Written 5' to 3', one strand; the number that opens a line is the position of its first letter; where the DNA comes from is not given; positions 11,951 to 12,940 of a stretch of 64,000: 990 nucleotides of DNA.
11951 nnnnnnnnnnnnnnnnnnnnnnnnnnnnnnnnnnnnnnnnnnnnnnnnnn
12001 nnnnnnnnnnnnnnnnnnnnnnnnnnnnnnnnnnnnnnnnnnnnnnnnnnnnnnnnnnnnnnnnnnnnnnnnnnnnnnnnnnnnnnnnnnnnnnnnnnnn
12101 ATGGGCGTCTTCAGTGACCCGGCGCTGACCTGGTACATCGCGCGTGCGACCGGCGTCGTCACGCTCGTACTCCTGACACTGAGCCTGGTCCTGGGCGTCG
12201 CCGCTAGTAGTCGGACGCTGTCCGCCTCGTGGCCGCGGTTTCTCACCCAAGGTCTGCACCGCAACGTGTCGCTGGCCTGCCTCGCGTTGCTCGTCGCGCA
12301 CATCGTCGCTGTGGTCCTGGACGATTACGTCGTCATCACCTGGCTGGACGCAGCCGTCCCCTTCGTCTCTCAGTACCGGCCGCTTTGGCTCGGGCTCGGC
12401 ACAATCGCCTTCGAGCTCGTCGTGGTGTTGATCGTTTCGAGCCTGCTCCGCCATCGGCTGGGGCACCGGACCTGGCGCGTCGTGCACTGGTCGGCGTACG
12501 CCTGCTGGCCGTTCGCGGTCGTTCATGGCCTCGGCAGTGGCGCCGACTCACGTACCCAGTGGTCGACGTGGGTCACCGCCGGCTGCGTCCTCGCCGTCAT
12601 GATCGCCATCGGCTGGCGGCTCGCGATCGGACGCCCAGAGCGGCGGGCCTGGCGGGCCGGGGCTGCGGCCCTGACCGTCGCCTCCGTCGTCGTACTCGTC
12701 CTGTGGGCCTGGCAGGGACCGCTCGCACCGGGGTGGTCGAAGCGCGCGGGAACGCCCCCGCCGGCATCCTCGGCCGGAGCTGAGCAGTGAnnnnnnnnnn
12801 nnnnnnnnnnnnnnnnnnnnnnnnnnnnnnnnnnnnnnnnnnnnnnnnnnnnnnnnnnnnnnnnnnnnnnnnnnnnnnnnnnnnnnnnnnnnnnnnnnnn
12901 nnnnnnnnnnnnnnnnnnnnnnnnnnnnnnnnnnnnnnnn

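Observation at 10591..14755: Coupled operon ApbE + diheme FRD membrane protein + NuoF-like NADH module + ferredoxin: candidate flavin/heme transmembrane electron-transfer system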

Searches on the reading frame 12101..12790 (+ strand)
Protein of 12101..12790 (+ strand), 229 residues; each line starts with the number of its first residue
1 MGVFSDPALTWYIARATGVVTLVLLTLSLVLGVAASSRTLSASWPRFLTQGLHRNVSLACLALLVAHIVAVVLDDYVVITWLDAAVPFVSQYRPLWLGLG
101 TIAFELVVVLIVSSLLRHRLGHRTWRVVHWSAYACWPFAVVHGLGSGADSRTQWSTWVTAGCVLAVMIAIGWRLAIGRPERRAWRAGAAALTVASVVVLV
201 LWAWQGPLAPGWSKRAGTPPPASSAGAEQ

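Call 3: search_protein_families(library=pfam, proteins=[window:12101-12790:+], max_evalue=0.01)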
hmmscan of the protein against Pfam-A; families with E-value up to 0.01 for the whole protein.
window:12101-12790:+ (229 aa): 2 families
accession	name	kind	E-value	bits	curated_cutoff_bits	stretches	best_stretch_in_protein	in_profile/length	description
PF01794.25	Ferric_reduct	-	5.1e-08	33.5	28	1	17-138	1-119/121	Ferric reductase like transmembrane component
PF01292.26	Ni_hydr_CYTB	-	0.00013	22.3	30.1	1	15-77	100-168/179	Prokaryotic cytochrome b561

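Call 5: search_protein_families(library=ncbifam, proteins=[window:12101-12790:+], max_evalue=0.01)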
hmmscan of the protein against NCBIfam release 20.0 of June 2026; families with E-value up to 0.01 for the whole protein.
window:12101-12790:+ (229 aa): 1 family
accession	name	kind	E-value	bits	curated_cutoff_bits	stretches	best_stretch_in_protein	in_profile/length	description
TIGR02968.1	succ_dehyd_anc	equivalog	0.004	17.4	41.8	1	10-86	7-85/105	succinate dehydrogenase, hydrophobic membrane anchor protein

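Call 11: find_homologous_proteins(query=window:12101-12790:+)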
Query window:12101-12790:+ (229 aa): 2347 proteins with E <= 0.001 among 8000 candidates; the best 120 are listed.
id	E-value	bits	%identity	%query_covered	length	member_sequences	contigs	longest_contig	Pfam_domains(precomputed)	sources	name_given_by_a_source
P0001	4.1e-139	480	98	100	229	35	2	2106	PF01794.26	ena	-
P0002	5.7e-124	431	88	98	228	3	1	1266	PF01794.26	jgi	jgi:methionine sulfoxide reductase heme-binding subunit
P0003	1.0e-122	426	86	98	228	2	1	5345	PF01794.26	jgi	jgi:predicted ferric reductase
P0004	3.7e-121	421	85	99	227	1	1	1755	PF01794.26,PF01292.27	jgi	jgi:methionine sulfoxide reductase heme-binding subunit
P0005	2.3e-95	337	68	99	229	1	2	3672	PF01794.26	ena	-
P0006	1.2e-90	321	65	98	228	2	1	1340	PF01794.26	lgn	-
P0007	7.0e-85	303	62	97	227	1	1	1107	PF01794.26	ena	-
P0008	1.2e-84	302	61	97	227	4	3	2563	PF01794.26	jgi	jgi:methionine sulfoxide reductase heme-binding subunit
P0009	2.2e-84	301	61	98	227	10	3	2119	PF01794.26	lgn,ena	-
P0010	2.4e-84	301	60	97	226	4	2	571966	PF01794.26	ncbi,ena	-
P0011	6.2e-84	299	60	97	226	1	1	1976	PF01794.26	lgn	-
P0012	6.6e-84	299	62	97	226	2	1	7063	PF01794.26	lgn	-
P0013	6.9e-84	299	62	99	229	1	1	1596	PF01794.26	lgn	-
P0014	7.4e-84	299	62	97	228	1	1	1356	PF01794.26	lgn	-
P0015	4.3e-83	297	59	97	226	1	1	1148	PF01794.26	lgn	-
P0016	3.9e-82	294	58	97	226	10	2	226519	PF01794.26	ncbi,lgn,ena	-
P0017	6.5e-82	293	58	97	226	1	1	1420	PF01794.26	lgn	-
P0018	1.1e-81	292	56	98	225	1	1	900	PF01794.26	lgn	-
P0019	1.3e-81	292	58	96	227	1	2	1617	PF01794.26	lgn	-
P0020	1.4e-81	292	60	98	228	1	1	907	PF01794.26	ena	-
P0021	1.6e-81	292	58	97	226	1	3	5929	PF01794.26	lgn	-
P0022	1.9e-81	291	57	97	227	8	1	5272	PF01794.26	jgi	jgi:sulfoxide reductase heme-binding subunit YedZ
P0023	2.7e-81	291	58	97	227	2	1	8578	PF01794.26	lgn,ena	-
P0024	3.2e-81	291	59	97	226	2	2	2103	PF01794.26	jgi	-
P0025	3.9e-81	290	57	97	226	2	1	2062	PF01794.26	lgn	-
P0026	4.8e-81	290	59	97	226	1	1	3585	PF01794.26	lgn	-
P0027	7.7e-81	289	56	97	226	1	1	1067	PF01794.26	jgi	jgi:predicted ferric reductase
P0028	9.7e-81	289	56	97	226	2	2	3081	PF01794.26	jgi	jgi:sulfoxide reductase heme-binding subunit YedZ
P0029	1.0e-80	289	59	97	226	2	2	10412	PF01794.26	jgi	-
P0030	1.6e-80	288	58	97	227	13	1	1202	PF01794.26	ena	-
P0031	2.4e-80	288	59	99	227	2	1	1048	PF01794.26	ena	-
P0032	3.7e-80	287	57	97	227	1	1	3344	PF01794.26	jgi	jgi:sulfoxide reductase heme-binding subunit YedZ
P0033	6.6e-80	286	57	97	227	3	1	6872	PF01794.26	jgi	jgi:sulfoxide reductase heme-binding subunit YedZ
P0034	6.8e-80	286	57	97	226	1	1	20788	PF01794.26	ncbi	ncbi:MAG: ferric reductase-like transmembrane domain-containing protein [Mycobacteriales bacterium]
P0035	6.9e-80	286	59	97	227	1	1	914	PF01794.26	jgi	jgi:predicted ferric reductase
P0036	9.8e-80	286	58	97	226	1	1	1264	PF01794.26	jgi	-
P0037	3.5e-79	284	61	95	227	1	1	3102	PF01794.26,PF01292.27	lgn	-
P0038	4.2e-79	284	59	95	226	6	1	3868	PF01794.26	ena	-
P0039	4.6e-79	284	59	97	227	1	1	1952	PF01794.26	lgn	-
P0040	5.1e-79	283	60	97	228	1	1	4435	PF01794.26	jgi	jgi:methionine sulfoxide reductase heme-binding subunit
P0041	7.3e-79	283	57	97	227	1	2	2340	PF01794.26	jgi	jgi:sulfoxide reductase heme-binding subunit YedZ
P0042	9.1e-79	283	59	97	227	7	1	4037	PF01794.26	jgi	jgi:sulfoxide reductase heme-binding subunit YedZ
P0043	1.3e-78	282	60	98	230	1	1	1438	PF01794.26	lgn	-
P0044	2.7e-78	281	56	97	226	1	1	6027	PF01794.26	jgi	jgi:methionine sulfoxide reductase heme-binding subunit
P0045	5.0e-78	280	59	95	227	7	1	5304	PF01794.26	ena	-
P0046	7.3e-78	280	58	97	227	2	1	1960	PF01794.26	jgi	jgi:sulfoxide reductase heme-binding subunit YedZ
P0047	1.8e-77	278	55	97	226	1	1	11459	PF01794.26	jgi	jgi:sulfoxide reductase heme-binding subunit YedZ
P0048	1.8e-77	278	58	97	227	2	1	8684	PF01794.26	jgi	jgi:sulfoxide reductase heme-binding subunit YedZ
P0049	1.9e-77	278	59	95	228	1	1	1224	PF01794.26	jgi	jgi:predicted ferric reductase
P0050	7.1e-77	276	56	97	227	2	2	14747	PF01794.26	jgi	-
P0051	9.1e-77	276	58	98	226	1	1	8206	PF01794.26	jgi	jgi:sulfoxide reductase heme-binding subunit YedZ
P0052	1.2e-76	276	57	97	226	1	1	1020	PF01794.26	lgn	-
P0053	1.3e-76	275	57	97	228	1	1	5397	PF01794.26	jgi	jgi:predicted ferric reductase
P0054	6.5e-76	273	57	97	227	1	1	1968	PF01794.26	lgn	-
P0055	7.1e-76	273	57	97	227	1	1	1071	PF01794.26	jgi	jgi:sulfoxide reductase heme-binding subunit YedZ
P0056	1.3e-75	272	56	95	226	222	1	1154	PF01794.26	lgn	-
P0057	3.3e-75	271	57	97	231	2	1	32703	PF01794.26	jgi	jgi:methionine sulfoxide reductase heme-binding subunit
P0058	3.4e-75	271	56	99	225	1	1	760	PF01794.26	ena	-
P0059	4.7e-75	270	58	95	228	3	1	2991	PF01794.26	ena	-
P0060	5.1e-75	270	55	97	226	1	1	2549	PF01794.26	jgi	jgi:predicted ferric reductase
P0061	1.1e-74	269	55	97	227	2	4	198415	PF01794.26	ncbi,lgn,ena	-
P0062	1.5e-74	269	58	98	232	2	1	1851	PF01794.26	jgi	-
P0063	2.6e-74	268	52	98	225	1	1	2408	PF01794.26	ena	-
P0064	1.2e-73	266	58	94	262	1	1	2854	PF01794.26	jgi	jgi:predicted ferric reductase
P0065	1.5e-73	266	58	95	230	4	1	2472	PF01794.26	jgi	jgi:sulfoxide reductase heme-binding subunit YedZ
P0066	2.4e-73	265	56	97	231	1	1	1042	PF01794.26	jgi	jgi:methionine sulfoxide reductase heme-binding subunit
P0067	1.9e-70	255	57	95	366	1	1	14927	PF01794.26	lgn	-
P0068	3.8e-70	254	56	92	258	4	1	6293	PF01794.26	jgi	-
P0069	8.9e-70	253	55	94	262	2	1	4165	PF01794.26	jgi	-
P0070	3.1e-69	251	57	94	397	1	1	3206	PF01794.26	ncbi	ncbi:MAG: ferric reductase-like transmembrane domain-containing protein [Acidimicrobiales bacterium]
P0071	8.5e-69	250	53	97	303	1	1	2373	PF01794.26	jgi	jgi:methionine sulfoxide reductase heme-binding subunit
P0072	2.7e-68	248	56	86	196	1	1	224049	PF01794.26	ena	-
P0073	3.8e-68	248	55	96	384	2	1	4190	PF01794.26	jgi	jgi:methionine sulfoxide reductase heme-binding subunit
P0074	5.1e-68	247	54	94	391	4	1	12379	PF01794.26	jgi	jgi:hypothetical protein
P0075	1.8e-67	246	55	94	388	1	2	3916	PF01794.26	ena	-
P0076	1.9e-67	245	56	95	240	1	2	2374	PF01794.26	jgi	jgi:methionine sulfoxide reductase heme-binding subunit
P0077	2.0e-67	245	55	94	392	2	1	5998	PF01794.26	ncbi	ncbi:MAG: ferric reductase-like transmembrane domain-containing protein [Acidimicrobiales bacterium]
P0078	2.5e-67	245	53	94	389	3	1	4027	PF01794.26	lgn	-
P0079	4.3e-67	244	57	86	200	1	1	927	PF01794.26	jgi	jgi:sulfoxide reductase heme-binding subunit YedZ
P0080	4.3e-67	244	53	94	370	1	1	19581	PF01794.26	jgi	jgi:sulfoxide reductase heme-binding subunit YedZ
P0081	4.4e-67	244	54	94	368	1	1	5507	PF01794.26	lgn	-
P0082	1.1e-66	243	55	94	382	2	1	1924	PF01794.26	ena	-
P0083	1.1e-66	243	55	96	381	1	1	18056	PF01794.26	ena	-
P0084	2.9e-66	242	55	94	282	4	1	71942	PF01794.26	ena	-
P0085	4.3e-66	241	55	91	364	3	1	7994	PF01794.26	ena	-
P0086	5.7e-66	241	56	93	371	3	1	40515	PF01794.26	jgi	-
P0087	6.8e-66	240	54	96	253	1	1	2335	PF01794.26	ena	-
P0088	6.8e-66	240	52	97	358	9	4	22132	PF01794.26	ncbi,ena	-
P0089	7.3e-66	240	55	91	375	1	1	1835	PF01794.26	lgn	-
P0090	7.8e-66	240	51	96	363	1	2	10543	PF01794.26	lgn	-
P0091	8.6e-66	240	56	94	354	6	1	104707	PF01794.26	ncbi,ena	-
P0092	9.8e-66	240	51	96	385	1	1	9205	PF01794.26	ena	-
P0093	1.3e-65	240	54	94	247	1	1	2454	PF01794.26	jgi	jgi:methionine sulfoxide reductase heme-binding subunit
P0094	1.3e-65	240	49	100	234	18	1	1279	PF01794.26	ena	-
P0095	1.5e-65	239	50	93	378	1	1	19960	PF01794.26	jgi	jgi:sulfoxide reductase heme-binding subunit YedZ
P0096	1.7e-65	239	56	92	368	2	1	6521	PF01794.26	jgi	jgi:hypothetical protein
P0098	3.4e-65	238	53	96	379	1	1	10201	PF01794.26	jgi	jgi:hypothetical protein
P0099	4.1e-65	238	53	94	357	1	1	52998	PF01794.26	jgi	jgi:sulfoxide reductase heme-binding subunit YedZ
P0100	4.6e-65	238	56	92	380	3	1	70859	PF01794.26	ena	-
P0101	4.6e-65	238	53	94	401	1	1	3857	PF01794.26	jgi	-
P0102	4.6e-65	238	52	94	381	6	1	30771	PF01794.26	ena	-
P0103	4.7e-65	238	53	94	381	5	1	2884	PF01794.26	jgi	jgi:hypothetical protein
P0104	5.1e-65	238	53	94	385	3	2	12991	PF01794.26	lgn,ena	-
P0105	5.2e-65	238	53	96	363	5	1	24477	PF01794.26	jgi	jgi:methionine sulfoxide reductase heme-binding subunit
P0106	5.5e-65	237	56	89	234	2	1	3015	PF01794.26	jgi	jgi:DMSO/TMAO reductase YedYZ heme-binding membrane subunit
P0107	5.5e-65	237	54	86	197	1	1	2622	PF01794.26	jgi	jgi:predicted ferric reductase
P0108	5.7e-65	237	55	95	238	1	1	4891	PF01794.26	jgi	jgi:DMSO/TMAO reductase YedYZ heme-binding membrane subunit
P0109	6.6e-65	237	54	91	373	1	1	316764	PF01794.26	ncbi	-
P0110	7.2e-65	237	55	95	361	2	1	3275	PF01794.26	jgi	jgi:sulfoxide reductase heme-binding subunit YedZ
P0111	7.2e-65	237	53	96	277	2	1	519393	PF01794.26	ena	-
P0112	7.7e-65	237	55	92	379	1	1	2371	PF01794.26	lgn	-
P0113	7.9e-65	237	52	96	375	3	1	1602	PF01794.26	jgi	jgi:ferric reductase like protein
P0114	1.0e-64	237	54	94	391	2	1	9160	PF01794.26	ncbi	-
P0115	1.0e-64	237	54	92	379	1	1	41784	PF01794.26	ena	-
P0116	1.1e-64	237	49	97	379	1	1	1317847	PF01794.26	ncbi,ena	-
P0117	1.1e-64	236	53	96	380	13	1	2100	PF01794.26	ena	-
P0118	1.2e-64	236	54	91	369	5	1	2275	PF01794.26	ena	-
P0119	1.3e-64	236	52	93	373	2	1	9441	PF01794.26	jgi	jgi:sulfoxide reductase heme-binding subunit YedZ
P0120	1.4e-64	236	53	94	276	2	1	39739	PF01794.26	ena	-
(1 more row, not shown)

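Call 12: find_encoding_contigs(protein=P0010, flank=8000, max_places=3)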
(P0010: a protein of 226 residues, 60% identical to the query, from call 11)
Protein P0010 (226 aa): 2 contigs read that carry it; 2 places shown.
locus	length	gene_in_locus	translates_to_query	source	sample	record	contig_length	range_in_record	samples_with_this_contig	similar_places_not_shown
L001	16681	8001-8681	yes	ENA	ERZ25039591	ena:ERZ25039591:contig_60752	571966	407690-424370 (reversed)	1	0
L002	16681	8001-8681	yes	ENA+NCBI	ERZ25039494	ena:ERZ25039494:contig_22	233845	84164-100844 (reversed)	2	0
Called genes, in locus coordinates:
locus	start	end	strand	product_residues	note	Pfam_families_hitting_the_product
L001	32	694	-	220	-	PF01738:DLH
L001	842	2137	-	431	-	PF11066:DUF2867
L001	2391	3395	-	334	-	PF21088:MS_channel_1st (weak), PF00924:MS_channel_2nd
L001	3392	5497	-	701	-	PF02897:Peptidase_S9_N, PF00326:Peptidase_S9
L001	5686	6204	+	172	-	PF01844:HNH, PF14279:HNH_5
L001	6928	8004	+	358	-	PF02424:ApbE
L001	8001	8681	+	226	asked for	PF01794:Ferric_reduct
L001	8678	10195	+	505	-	PF01512:Complex1_51K, PF10531:SLBB (weak), PF10589:NADH_4Fe-4S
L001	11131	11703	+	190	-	PF13370:Fer4_13 (weak), PF13459:Fer4_15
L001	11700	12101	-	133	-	PF01850:PIN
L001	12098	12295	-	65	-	PF09957:VapB_antitoxin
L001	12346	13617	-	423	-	PF00266:Aminotran_5, PF22580:KYNU_C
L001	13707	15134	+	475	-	PF01425:Amidase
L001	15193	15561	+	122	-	-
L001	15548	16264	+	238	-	PF17174:DUF5130, PF04536:TPM_phosphatase (weak)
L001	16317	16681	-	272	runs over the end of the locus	PF00561:Abhydrolase_1, PF06821:Ser_hydrolase (faint), PF12146:Hydrolase_4, PF12697:Abhydrolase_6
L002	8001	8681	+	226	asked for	PF01794:Ferric_reduct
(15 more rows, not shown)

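Call 13: find_encoding_contigs(protein=P0116, flank=8000, max_places=3)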
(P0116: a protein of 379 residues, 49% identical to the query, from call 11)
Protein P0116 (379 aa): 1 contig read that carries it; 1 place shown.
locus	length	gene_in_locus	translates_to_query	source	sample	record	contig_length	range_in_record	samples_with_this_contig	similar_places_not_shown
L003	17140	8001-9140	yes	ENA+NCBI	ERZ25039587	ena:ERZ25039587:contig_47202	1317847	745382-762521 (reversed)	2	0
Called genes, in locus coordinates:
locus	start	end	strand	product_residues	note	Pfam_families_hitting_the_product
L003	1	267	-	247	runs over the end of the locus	PF01738:DLH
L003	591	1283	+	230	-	PF14014:DUF4230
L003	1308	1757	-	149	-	PF01243:PNPOx_N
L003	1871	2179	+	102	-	-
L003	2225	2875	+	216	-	PF00881:Nitroreductase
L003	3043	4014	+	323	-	PF00248:Aldo_ket_red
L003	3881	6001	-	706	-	PF00664:ABC_membrane, PF00005:ABC_tran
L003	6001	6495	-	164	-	PF12802:MarR_2, PF01047:MarR, PF13463:HTH_27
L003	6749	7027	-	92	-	-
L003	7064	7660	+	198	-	PF02424:ApbE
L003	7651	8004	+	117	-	PF02424:ApbE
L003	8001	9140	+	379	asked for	PF01794:Ferric_reduct (weak)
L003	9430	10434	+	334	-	PF01512:Complex1_51K, PF10531:SLBB (weak), PF10589:NADH_4Fe-4S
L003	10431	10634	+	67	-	PF13459:Fer4_15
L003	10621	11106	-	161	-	-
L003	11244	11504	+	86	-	PF13561:adh_short_C2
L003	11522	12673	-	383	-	PF04909:Amidohydro_2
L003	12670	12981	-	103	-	PF07969:Amidohydro_3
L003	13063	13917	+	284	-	-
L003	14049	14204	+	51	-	-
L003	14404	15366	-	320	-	PF00296:Bac_luciferase (weak)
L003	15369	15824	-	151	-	-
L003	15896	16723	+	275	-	PF02668:TauD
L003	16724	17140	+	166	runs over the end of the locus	PF12802:MarR_2, PF01047:MarR, PF13463:HTH_27 (weak)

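Call 17: find_related_loci(query=A1, collection=genome_contigs, flank=8000)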
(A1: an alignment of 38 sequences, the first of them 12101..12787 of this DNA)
Query A1 (229 aa) in genome_contigs; peptide patterns used: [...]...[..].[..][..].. (x = any residue, [..] = any of these).
600 stretches matched a pattern (row limit reached: there are more); 600 encode a relative of the query (tblastn E <= 1e-3); the best 80 are kept; 80 distinct loci.
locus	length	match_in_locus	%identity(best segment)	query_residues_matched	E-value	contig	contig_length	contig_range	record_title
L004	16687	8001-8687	99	1-229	1e-140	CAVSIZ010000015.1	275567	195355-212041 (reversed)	MAG: uncultured Actinomycetota bacterium isolate MFD02360.bin.1.34 genome assembly, contig: contig_3208, whole genome sh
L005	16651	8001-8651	55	2-218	1e-77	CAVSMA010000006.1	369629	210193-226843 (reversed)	MAG: uncultured Actinomycetota bacterium isolate MFD04944.bin.1.194 genome assembly, contig: contig_40759, whole genome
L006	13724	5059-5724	57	3-224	6e-76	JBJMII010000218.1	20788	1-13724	MAG: Mycobacteriales bacterium isolate H1_16_all_fractions_metab_conc_51_75_17 k255_6153839, whole genome shotgun sequen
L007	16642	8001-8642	54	7-220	7e-71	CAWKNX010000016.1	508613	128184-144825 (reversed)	MAG: uncultured Actinomycetota bacterium isolate MFD00991.bin.1.10 genome assembly, contig: contig_4511, whole genome sh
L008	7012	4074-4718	55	5-219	3e-68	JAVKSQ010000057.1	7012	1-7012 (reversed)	MAG: Acidimicrobiales bacterium isolate PQ2_30S_bin_2 c_000000002968, whole genome shotgun sequence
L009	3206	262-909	57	5-220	9e-69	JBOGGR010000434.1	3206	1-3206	MAG: Acidimicrobiales bacterium isolate TC-S_metabat2.bin.60 k127_2107113, whole genome shotgun sequence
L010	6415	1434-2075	55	7-220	1e-67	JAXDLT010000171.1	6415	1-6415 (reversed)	MAG: Chloroflexota bacterium isolate BP_624 scaffold_545286, whole genome shotgun sequence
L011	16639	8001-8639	50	7-219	1e-66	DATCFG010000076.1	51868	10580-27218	MAG TPA_asm: Solirubrobacteraceae bacterium isolate SMAG_U7774 k141_362163, whole genome shotgun sequence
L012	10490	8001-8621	53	11-217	3e-66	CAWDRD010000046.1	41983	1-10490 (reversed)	MAG: uncultured Actinomycetes bacterium isolate MFD03323.bin.2.18 genome assembly, contig: contig_196748, whole genome s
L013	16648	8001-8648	54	4-219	3e-65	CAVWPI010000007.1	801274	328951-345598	MAG: uncultured Actinomycetes bacterium isolate MFD05442.bin.2.40 genome assembly, contig: contig_21602, whole genome sh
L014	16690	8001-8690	49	5-227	4e-65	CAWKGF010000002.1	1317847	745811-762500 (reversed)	MAG: uncultured Actinomycetes bacterium isolate MFD09222.bin.2.126 genome assembly, contig: contig_47202, whole genome s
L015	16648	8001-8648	55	4-219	9e-65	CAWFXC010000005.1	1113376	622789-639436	MAG: uncultured Actinomycetes bacterium isolate MFD06714.bin.1.229 genome assembly, contig: contig_9580, whole genome sh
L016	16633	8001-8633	52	9-219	2e-64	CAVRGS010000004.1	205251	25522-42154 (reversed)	MAG: uncultured Actinomycetes bacterium isolate MFD05442.bin.1.365 genome assembly, contig: contig_17119, whole genome s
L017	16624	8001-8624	50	11-218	5e-64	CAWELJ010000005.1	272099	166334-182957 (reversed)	MAG: uncultured Acidimicrobiaceae bacterium isolate MFD05705.bin.2.72 genome assembly, contig: contig_30609, whole genom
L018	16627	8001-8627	52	11-219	4e-64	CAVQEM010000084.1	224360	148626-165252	MAG: uncultured Actinomycetes bacterium isolate MFD02472.bin.3.252 genome assembly, contig: contig_8037, whole genome sh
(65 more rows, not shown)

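Call 42: predict_structure(alignment_id=A1)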
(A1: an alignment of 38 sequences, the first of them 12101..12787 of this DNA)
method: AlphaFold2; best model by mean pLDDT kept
length: 229 residues; sequences in the alignment: 38
mean_pLDDT: 82.4   pTM: 0.76
mean pLDDT of the five models: 82.4, 77.9, 77.4, 75.6, 70.8
residues with pLDDT >= 90: 55; 70-90: 144; 50-70: 27; < 50: 3
segments of 3 or more residues with pLDDT < 50: none
pLDDT, mean of each block of 10 residues (from residue 1): 79 89 92 78 76 91 92 85 92 85 87 87 87 84 70 83 91 77 81 82 75 72 56
secondary structure, 60 per line:
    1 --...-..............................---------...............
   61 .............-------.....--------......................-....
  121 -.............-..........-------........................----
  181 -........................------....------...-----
elements in order: H7-36 H46-73 H81-85 H94-115 H117-120 H122-134 H136-145 H153-176 H182-205 H212-215
